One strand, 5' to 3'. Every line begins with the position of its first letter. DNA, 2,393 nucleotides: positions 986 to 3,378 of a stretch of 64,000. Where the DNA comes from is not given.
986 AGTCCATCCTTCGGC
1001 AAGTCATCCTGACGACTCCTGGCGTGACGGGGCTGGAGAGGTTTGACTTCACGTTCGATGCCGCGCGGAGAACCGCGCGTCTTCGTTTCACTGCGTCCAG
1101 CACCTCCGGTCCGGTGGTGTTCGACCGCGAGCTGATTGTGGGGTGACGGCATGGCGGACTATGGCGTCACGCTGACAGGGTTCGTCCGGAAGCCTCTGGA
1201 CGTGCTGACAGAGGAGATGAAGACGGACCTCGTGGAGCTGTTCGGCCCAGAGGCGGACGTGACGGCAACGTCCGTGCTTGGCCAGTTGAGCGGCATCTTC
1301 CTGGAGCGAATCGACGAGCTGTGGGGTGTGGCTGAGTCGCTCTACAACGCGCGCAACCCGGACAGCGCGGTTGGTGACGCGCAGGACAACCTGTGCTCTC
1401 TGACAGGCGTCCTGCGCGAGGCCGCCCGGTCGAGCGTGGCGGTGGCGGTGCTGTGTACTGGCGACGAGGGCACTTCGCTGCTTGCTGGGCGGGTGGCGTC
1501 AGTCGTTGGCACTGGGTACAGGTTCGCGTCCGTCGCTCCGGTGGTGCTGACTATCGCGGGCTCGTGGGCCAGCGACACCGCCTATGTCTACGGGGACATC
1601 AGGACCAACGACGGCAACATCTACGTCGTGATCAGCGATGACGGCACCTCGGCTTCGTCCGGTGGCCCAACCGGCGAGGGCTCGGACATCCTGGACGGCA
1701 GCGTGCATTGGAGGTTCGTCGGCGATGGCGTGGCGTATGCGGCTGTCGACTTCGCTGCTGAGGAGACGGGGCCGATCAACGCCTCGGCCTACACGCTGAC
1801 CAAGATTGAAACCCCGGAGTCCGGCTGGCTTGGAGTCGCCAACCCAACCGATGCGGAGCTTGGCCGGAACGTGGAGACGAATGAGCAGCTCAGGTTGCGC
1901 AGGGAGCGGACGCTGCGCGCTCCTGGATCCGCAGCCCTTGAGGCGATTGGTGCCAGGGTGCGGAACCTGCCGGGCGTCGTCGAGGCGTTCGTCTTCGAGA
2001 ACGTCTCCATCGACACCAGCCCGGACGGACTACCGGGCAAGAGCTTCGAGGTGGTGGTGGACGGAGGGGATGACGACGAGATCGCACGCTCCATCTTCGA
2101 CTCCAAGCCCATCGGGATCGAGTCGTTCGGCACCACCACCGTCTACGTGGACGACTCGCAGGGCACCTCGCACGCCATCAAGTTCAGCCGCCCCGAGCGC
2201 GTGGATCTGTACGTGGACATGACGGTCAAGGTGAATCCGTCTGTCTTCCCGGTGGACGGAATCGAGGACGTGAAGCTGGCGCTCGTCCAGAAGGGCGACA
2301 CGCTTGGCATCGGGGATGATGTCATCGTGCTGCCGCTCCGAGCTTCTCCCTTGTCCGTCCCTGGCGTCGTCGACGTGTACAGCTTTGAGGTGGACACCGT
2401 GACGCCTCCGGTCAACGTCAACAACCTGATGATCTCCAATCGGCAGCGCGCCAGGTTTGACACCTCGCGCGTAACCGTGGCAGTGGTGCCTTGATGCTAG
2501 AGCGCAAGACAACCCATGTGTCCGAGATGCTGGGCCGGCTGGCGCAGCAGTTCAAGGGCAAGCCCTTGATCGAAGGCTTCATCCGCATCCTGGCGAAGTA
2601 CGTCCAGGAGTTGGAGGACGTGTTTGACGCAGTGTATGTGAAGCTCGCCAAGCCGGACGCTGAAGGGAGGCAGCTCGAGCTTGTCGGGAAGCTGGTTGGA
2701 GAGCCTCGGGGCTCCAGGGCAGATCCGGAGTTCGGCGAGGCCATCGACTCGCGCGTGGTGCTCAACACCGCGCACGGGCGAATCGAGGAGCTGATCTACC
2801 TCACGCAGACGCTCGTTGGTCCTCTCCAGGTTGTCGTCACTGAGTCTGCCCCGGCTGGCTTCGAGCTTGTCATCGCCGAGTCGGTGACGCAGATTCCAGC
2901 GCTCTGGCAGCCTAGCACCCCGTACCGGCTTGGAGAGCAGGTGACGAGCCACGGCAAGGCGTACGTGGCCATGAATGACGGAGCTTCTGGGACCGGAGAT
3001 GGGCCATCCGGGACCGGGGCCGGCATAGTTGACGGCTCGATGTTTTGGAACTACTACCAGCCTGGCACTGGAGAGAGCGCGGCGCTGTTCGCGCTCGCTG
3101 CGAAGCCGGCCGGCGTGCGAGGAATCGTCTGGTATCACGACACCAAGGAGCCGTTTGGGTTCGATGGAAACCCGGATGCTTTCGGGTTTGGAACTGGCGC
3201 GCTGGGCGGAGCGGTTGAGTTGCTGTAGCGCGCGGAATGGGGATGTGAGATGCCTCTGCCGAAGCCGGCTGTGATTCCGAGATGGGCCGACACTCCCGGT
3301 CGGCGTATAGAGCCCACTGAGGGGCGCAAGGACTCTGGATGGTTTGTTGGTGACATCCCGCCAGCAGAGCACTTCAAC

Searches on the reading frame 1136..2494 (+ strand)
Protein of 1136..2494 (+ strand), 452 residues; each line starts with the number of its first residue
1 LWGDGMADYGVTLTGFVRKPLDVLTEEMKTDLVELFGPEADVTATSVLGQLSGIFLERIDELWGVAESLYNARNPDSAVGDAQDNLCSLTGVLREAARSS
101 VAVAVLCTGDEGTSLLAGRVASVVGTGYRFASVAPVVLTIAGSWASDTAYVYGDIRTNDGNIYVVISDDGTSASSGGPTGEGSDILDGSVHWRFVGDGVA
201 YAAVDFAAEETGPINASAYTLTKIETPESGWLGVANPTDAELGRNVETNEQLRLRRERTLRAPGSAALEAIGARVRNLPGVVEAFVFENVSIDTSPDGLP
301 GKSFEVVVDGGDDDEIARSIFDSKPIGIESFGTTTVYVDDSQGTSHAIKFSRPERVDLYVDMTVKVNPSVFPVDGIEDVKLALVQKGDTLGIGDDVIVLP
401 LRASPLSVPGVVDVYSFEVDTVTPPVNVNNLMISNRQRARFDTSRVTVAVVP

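Call 48: search_protein_families(library=pfam, proteins=[window:1136-2494:+], max_evalue=0.001)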
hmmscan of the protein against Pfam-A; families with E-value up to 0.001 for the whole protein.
window:1136-2494:+ (452 aa): 1 family
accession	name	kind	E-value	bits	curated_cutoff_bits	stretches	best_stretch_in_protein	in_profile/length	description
PF04865.19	Baseplate_J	-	4.5e-07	29.9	21.1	1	200-289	63-156/255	Baseplate J-like protein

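Call 49: search_protein_families(library=phrogs, proteins=[window:1136-2494:+], max_evalue=0.001)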
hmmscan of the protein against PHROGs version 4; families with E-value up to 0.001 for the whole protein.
window:1136-2494:+ (452 aa): 2 families
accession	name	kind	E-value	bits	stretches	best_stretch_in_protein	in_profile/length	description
phrog_6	-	tail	4.1e-49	168.7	1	8-451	59-408/548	baseplate wedge subunit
phrog_34452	-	unknown function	7e-05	23.6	1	9-134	2-125/175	-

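Call 62: find_related_loci(query=window:1136-2494:+, collection=genome_contigs, flank=3000)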
Query window:1136-2494:+ (452 aa) in genome_contigs; peptide patterns used: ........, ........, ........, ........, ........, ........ (x = any residue, [..] = any of these).
284 stretches matched a pattern, but none encodes a relative of the query by tblastn (E <= 1e-3).
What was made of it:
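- Tried and rejected: A genome-contig scan with the baseplate protein was empty (call 62).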

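Call 74: search_dna_similar(query=window:1136-2494:+, collection=phages, mode=protein, max_rows=12)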
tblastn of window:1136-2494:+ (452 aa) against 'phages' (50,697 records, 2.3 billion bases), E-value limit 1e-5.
Records with a match: 1100; places in all: 1104; records where one place covers at least 80% of the query: 341.
Best place of each record, by identity: <60% 1100.
By first word of the organism name: Pseudomonas 236; Escherichia 175; Vibrio 129; Salmonella 123; Klebsiella 75; Erwinia 53; Acinetobacter 49; Aeromonas 26; Shigella 24; Rhizobium 16; and 48 more.
By host as written in the record: - 165; Pseudomonas aeruginosa 72; Escherichia coli 65; Klebsiella pneumoniae 44; Erwinia amylovora 27; Pseudomonas aeruginosa PAO1 26; Escherichia coli K-12 MG1655 22; Acinetobacter baumannii 20; and 313 more.
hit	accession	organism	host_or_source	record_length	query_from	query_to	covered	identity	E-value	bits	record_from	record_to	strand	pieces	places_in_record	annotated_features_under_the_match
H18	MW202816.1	Caudoviricetes sp.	Manatee Spring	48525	10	450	98%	35.8%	9e-54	199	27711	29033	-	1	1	baseplate wedge protein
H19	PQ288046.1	Pseudomonas phage XD2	Pseudomonas aeruginosa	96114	1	410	91%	32.9%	2e-33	139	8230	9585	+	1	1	baseplate protein | virion structural protein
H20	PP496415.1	Pseudomonas phage vB_PpuM-NoPa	Pseudomonas putida KT2440 and Paw85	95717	5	450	99%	30.1%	3e-30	130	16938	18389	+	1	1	baseplate protein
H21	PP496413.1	Pseudomonas phage vB_PpuM-Amme-3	Pseudomonas putida KT2440 and Paw85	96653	5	450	99%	30.1%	2e-29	128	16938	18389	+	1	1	baseplate protein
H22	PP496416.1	Pseudomonas phage vB_PpuM-Kassivere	Pseudomonas putida KT2440 and Paw85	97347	5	450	99%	30.1%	2e-29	128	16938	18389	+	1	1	baseplate protein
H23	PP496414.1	Pseudomonas phage vB_PpuM-KoPa-4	Pseudomonas putida KT2440 and Paw85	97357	5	450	99%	30.1%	2e-29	128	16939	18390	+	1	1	baseplate protein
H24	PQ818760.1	Escherichia phage EcoM1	Escherichia coli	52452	9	420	80%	35.4%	1e-12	145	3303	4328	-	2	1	baseplate wedge subunit (x2)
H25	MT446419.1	Escherichia virus TH53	Escherichia coli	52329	9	420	80%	35.2%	2e-12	145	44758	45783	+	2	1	record has no annotation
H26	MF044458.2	Escherichia phage ST32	Escherichia coli H21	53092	9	420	80%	35.4%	2e-12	144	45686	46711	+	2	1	hypothetical protein (x2)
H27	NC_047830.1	Escherichia phage ST32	Escherichia coli H21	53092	9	420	80%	35.4%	2e-12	144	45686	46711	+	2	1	hypothetical protein | baseplate wedge subunit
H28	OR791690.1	Escherichia phage vB_EcoM_JL1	Escherichia coli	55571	9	420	78%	35.9%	1e-12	144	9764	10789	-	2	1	Ecolipha_10: hypothetical protein | Ecolipha_11: hypothetical protein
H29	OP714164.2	Pseudomonas phage vB_PsaM_M1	Pseudomonas sp. ZM01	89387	9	410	89%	31.3%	1e-34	143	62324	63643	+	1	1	baseplate protein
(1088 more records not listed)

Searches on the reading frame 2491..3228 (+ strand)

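Call 49: search_protein_families(library=phrogs, proteins=[window:2491-3228:+], max_evalue=0.001)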
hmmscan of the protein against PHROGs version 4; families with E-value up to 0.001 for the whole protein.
window:2491-3228:+ (245 aa): 5 families
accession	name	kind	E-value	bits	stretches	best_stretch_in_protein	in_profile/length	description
phrog_587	-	head and packaging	8.2e-12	46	1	7-78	19-90/392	structural protein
phrog_6277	-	unknown function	9.9e-12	45.8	1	8-136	7-134/280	-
phrog_22472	-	unknown function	8.6e-10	39.6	1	17-123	16-123/302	-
phrog_4056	-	tail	6.7e-06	26.8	1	6-135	14-144/219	baseplate protein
phrog_4017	-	tail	0.00069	20.1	1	16-80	16-80/285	baseplate protein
